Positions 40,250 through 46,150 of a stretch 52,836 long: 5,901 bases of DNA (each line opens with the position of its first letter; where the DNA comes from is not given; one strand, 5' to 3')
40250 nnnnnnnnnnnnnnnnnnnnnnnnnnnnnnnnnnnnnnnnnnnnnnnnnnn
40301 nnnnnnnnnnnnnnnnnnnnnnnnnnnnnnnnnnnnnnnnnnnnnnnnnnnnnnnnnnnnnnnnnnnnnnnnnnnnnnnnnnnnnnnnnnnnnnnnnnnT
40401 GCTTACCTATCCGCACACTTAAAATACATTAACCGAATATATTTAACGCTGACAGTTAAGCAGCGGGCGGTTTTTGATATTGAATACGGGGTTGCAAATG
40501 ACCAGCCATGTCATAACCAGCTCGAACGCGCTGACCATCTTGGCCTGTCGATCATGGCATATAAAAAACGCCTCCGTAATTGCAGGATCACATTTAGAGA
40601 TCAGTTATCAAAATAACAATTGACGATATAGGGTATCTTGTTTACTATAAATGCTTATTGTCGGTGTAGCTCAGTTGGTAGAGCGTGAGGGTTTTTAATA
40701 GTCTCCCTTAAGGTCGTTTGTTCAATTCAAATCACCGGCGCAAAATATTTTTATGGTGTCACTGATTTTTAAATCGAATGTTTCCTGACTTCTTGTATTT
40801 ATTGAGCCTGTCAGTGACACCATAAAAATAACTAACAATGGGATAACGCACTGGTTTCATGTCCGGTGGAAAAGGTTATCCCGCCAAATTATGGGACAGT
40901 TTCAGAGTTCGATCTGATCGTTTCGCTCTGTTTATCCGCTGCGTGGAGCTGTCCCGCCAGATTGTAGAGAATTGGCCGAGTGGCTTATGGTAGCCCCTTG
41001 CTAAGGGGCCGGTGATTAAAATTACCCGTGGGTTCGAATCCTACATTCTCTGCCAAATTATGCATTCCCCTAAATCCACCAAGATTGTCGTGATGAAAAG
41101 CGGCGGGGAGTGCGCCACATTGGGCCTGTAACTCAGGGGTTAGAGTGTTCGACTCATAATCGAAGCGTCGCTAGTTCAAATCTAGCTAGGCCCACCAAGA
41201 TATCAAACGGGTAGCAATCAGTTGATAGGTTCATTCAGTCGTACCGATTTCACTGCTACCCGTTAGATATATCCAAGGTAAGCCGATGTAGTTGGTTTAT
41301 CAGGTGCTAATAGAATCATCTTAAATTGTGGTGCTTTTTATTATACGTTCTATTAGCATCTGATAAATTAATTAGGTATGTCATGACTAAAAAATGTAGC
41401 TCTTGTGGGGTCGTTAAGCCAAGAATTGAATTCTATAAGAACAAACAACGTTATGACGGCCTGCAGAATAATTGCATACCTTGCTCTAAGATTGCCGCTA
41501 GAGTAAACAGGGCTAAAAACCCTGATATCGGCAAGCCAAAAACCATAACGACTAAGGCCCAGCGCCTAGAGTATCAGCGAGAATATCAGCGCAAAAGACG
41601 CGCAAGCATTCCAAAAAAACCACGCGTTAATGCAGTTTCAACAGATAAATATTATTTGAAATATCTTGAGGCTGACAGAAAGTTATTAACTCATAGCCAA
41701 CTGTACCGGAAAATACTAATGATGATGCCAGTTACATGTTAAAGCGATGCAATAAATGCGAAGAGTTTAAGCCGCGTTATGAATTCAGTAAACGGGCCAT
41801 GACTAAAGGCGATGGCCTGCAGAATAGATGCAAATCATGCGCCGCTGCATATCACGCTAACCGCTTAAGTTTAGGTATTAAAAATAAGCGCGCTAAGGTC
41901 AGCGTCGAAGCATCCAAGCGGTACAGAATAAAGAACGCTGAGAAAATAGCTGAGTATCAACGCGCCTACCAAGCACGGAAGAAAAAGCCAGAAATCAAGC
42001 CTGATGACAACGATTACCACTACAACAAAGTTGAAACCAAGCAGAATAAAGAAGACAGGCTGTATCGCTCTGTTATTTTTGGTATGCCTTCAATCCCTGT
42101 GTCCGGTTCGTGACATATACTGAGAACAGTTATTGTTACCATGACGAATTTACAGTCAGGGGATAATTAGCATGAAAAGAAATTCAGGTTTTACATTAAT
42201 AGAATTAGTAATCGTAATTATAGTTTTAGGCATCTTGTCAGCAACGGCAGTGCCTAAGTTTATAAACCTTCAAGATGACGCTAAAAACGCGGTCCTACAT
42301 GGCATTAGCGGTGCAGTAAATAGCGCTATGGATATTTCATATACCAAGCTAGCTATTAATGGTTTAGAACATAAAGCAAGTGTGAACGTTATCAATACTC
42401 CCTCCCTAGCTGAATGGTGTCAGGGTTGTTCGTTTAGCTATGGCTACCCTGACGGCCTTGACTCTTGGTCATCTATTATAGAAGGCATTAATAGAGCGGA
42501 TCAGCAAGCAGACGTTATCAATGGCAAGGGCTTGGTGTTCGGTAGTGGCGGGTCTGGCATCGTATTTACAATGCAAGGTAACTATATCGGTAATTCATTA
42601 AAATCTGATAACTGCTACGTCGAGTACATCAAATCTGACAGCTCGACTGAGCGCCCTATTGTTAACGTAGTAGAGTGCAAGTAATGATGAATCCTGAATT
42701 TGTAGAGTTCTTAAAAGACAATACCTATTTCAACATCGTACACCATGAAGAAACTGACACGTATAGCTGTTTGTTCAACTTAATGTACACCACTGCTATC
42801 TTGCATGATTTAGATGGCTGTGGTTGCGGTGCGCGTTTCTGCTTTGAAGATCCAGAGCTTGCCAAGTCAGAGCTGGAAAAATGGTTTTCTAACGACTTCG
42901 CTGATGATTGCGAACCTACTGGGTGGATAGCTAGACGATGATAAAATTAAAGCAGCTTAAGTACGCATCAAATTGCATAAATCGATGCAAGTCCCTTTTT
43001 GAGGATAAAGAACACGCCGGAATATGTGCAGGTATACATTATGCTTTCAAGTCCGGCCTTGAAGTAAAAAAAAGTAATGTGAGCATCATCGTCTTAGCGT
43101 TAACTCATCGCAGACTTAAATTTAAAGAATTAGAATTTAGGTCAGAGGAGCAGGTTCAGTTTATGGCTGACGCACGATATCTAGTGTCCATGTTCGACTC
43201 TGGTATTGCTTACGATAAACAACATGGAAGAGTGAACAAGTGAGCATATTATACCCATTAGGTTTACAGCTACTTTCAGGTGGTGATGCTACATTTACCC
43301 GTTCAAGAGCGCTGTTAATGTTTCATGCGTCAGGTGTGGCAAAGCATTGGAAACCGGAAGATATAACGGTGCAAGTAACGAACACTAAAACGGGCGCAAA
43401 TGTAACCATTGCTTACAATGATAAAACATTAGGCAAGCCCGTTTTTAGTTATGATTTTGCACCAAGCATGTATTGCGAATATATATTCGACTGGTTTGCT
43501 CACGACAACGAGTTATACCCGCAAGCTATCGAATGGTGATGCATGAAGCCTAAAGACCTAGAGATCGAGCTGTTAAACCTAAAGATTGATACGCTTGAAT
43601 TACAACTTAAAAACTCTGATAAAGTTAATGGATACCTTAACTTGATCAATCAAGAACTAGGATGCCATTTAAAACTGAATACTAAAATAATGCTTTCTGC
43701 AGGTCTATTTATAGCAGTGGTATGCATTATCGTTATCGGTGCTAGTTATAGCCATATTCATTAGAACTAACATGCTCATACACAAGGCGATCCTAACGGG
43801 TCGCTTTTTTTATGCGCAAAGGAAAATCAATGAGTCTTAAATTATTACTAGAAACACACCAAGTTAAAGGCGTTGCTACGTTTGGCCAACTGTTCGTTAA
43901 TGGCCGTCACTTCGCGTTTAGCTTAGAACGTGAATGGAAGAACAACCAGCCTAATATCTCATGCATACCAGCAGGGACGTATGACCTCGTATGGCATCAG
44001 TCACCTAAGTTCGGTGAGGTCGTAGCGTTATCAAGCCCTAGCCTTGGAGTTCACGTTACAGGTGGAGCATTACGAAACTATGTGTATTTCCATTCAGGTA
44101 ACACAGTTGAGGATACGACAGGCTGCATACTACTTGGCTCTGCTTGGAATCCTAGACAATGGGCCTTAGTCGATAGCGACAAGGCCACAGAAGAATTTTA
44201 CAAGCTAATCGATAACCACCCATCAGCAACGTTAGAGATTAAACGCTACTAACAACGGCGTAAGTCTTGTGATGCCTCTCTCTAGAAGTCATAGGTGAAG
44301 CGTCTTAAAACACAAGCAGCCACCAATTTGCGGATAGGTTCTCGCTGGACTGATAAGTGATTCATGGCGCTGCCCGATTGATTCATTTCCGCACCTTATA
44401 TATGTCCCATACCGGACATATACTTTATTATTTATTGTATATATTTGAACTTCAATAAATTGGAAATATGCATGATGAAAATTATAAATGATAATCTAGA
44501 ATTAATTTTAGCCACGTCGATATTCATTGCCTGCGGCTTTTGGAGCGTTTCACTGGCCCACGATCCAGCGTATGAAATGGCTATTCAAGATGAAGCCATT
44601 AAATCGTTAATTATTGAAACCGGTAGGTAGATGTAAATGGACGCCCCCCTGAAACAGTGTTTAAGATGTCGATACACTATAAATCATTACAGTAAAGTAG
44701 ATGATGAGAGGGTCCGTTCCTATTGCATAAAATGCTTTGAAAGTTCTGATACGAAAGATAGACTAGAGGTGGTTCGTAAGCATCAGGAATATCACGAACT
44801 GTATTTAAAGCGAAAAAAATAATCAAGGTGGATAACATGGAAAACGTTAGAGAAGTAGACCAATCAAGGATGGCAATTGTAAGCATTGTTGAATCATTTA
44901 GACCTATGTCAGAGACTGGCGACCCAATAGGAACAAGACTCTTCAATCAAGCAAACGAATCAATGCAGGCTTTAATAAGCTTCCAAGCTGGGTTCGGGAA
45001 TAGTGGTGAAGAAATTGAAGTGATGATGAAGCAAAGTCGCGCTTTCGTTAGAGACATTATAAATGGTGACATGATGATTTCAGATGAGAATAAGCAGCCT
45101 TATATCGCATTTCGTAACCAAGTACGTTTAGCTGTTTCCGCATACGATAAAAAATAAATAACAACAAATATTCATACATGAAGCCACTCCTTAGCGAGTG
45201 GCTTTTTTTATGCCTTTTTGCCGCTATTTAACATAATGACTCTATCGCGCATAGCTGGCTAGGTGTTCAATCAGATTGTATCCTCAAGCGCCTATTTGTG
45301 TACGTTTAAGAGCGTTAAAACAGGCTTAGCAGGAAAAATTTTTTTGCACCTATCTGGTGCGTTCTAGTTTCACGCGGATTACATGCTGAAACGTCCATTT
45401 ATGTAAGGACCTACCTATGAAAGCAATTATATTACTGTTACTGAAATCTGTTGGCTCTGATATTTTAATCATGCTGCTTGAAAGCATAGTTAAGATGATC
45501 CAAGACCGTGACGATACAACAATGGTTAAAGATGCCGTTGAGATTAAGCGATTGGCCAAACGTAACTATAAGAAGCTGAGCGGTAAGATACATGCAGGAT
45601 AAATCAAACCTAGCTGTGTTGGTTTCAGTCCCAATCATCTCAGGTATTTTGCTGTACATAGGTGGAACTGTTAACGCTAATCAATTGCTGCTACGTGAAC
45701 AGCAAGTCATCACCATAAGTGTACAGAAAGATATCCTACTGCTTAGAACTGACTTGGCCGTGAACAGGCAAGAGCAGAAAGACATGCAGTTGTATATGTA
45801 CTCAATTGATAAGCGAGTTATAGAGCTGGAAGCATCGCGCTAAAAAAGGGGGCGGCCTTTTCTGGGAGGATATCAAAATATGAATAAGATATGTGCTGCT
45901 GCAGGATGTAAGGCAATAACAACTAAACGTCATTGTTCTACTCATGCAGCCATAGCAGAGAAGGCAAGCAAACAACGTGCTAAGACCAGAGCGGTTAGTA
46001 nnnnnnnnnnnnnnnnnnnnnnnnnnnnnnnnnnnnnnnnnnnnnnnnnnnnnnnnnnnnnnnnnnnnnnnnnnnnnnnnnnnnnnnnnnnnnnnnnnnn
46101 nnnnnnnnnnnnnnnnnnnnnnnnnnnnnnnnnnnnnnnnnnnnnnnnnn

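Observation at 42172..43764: Phage-encoded MshA-like type IV pilin heading a five-gene translationally coupled operon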

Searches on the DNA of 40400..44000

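Call 82: search_rna_families(source=window, start=40400, end=44000, threshold=evalue, max_evalue=0.01)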
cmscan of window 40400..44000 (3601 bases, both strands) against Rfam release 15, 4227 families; matches with E-value up to 0.01: 4.
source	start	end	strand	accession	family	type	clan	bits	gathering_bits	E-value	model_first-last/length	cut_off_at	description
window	41122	41194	+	RF00005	tRNA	Gene; tRNA;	CL00001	63.8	29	8.7e-13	1-71/71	no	tRNA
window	40660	40740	+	RF00005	tRNA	Gene; tRNA;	CL00001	49.8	29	6.3e-09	1-71/71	no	tRNA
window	40966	41052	+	RF00005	tRNA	Gene; tRNA;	CL00001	46.6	29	5e-08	1-71/71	no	tRNA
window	41122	41195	-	RF04354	Plastid-ycf2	Cis-reg;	-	32.4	65.7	0.00044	1-75/75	no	Plastid-ycf2 5UTR RNA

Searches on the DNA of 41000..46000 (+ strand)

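Call 6: search_dna_similar(query=window:41000-46000:+, collection=phages, mode=near, max_rows=20)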
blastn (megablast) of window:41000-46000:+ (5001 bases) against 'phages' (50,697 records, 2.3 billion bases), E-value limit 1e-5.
No match.

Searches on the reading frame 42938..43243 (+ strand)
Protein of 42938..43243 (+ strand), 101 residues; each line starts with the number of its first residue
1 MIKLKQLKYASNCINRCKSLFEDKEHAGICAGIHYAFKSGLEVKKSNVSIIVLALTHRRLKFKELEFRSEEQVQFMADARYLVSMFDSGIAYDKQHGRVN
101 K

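Call 4: search_protein_families(library=pfam, proteins=[window:42938-43243:+], max_evalue=1)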
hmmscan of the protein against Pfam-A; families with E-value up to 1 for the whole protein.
window:42938-43243:+ (101 aa): 0 families

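Call 5: search_protein_families(library=phrogs, proteins=[window:42938-43243:+], max_evalue=0.1)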
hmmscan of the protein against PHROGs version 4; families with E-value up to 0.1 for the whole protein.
window:42938-43243:+ (101 aa): 0 families

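Call 8: search_protein_families(library=ncbifam, proteins=[window:42938-43243:+], max_evalue=0.1)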
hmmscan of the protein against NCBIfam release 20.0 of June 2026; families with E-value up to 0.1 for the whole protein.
window:42938-43243:+ (101 aa): 0 families

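Call 45: find_homologous_proteins(query=window:42938-43243:+, max_evalue=0.01)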
Query window:42938-43243:+ (101 aa): 1 proteins with E <= 0.01 among 2 candidates.
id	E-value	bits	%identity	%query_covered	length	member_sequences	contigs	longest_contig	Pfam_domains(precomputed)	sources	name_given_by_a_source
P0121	7.5e-60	216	100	100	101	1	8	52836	-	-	-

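Call 84: search_protein_families(library=padloc, proteins=[window:42938-43243:+], max_evalue=0.01)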
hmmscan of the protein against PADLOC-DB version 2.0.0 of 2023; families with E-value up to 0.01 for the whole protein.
window:42938-43243:+ (101 aa): 0 families

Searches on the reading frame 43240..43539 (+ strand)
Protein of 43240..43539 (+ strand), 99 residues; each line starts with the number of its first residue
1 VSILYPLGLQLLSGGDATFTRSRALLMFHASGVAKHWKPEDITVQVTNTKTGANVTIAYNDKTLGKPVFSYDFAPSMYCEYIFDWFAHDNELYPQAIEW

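Call 4: search_protein_families(library=pfam, proteins=[window:43240-43539:+], max_evalue=1)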
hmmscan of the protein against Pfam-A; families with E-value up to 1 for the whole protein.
window:43240-43539:+ (99 aa): 0 families

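Call 5: search_protein_families(library=phrogs, proteins=[window:43240-43539:+], max_evalue=0.1)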
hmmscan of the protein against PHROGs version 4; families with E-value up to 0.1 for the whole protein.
window:43240-43539:+ (99 aa): 0 families

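Call 8: search_protein_families(library=ncbifam, proteins=[window:43240-43539:+], max_evalue=0.1)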
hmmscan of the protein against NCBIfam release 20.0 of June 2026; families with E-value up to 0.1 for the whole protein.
window:43240-43539:+ (99 aa): 1 family
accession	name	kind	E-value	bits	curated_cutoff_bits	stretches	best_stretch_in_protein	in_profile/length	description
NF003829.0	PRK05417.1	subfamily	0.062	13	249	1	27-63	45-81/191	glutathione-dependent formaldehyde-activating enzyme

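Call 47: find_homologous_proteins(query=window:43240-43539:+, max_evalue=0.01)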
Query window:43240-43539:+ (99 aa): 1 proteins with E <= 0.01 among 2 candidates.
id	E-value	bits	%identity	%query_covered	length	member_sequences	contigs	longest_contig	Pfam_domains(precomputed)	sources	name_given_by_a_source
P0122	2.9e-62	225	99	100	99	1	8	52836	-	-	-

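Call 84: search_protein_families(library=padloc, proteins=[window:43240-43539:+], max_evalue=0.01)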
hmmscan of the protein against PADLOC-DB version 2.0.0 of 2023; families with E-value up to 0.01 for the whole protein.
window:43240-43539:+ (99 aa): 0 families

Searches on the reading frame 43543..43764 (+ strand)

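Call 4: search_protein_families(library=pfam, proteins=[window:43543-43764:+], max_evalue=1)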
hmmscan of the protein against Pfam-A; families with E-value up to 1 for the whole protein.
window:43543-43764:+ (73 aa): 1 family
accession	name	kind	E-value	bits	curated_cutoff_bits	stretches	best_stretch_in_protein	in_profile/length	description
PF20265.3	LARA_dom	-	0.074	13.8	27.4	1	4-48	40-84/104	ATPase, RavA, LARA domain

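Call 5: search_protein_families(library=phrogs, proteins=[window:43543-43764:+], max_evalue=0.1)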
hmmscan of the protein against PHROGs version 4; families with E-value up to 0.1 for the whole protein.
window:43543-43764:+ (73 aa): 0 families

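Call 8: search_protein_families(library=ncbifam, proteins=[window:43543-43764:+], max_evalue=0.1)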
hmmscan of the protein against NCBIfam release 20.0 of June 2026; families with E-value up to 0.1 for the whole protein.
window:43543-43764:+ (73 aa): 0 families

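Call 84: search_protein_families(library=padloc, proteins=[window:43543-43764:+], max_evalue=0.01)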
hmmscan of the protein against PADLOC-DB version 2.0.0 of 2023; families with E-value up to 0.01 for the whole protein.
window:43543-43764:+ (73 aa): 0 families

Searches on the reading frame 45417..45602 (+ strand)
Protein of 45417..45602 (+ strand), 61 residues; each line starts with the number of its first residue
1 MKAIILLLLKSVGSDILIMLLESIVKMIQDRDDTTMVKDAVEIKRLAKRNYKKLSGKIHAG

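Call 62: search_protein_families(library=phrogs, proteins=[window:45417-45602:+], max_evalue=0.001)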
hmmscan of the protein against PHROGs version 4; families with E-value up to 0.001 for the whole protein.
window:45417-45602:+ (61 aa): 1 family
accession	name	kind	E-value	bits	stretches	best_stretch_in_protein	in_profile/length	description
phrog_20154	-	unknown function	2.4e-06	28.6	1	1-42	1-42/65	-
